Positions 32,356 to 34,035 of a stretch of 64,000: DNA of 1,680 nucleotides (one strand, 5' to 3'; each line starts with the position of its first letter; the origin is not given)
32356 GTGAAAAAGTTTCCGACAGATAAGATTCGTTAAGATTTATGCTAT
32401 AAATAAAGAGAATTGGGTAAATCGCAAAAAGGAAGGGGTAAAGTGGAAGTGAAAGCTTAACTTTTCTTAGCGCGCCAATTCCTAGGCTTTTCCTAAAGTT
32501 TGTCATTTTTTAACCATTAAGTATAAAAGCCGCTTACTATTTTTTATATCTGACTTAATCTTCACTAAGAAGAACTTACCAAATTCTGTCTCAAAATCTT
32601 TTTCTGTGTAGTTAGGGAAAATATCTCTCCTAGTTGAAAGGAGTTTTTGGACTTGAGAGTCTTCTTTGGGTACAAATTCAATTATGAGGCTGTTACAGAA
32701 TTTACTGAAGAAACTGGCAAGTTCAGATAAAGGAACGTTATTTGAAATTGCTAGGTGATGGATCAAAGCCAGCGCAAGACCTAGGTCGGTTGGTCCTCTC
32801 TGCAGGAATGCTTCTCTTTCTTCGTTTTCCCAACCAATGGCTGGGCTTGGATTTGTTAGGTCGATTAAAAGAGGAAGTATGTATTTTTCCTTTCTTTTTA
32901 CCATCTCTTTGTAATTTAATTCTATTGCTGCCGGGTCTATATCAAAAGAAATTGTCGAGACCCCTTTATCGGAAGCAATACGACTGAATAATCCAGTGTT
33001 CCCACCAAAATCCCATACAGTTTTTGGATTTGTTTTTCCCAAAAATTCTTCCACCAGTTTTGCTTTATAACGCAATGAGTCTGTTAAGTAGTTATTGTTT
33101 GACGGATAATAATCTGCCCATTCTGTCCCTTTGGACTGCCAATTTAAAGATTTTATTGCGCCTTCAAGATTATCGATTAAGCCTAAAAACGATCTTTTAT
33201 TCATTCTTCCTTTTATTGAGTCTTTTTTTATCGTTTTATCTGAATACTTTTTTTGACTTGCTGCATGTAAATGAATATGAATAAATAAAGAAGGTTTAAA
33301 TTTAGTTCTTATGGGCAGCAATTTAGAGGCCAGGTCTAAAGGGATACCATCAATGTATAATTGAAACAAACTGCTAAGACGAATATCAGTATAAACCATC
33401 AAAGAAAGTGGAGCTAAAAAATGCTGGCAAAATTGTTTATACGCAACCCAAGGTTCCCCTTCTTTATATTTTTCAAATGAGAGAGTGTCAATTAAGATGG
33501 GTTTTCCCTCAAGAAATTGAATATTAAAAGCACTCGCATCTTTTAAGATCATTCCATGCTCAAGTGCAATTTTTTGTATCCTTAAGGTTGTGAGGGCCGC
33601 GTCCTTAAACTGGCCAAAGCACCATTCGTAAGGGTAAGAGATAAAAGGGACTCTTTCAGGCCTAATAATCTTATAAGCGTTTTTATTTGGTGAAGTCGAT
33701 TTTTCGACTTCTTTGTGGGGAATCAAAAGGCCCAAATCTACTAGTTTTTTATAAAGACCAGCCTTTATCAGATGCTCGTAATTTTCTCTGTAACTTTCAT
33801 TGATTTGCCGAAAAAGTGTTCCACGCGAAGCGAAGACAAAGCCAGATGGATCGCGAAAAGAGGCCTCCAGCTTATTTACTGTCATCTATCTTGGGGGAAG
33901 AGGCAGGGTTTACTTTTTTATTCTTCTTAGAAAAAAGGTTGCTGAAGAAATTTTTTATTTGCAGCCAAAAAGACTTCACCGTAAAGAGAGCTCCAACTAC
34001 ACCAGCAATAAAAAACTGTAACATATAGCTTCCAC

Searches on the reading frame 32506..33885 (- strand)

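Call 9: search_protein_families(library=pfam, proteins=[window:32506-33885:-])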
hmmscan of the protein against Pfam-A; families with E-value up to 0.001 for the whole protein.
window:32506-33885:- (460 aa): 1 family
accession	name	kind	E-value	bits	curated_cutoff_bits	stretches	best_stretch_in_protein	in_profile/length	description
PF13489.12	Methyltransf_23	-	1.8e-05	25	27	1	272-360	7-70/164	Methyltransferase domain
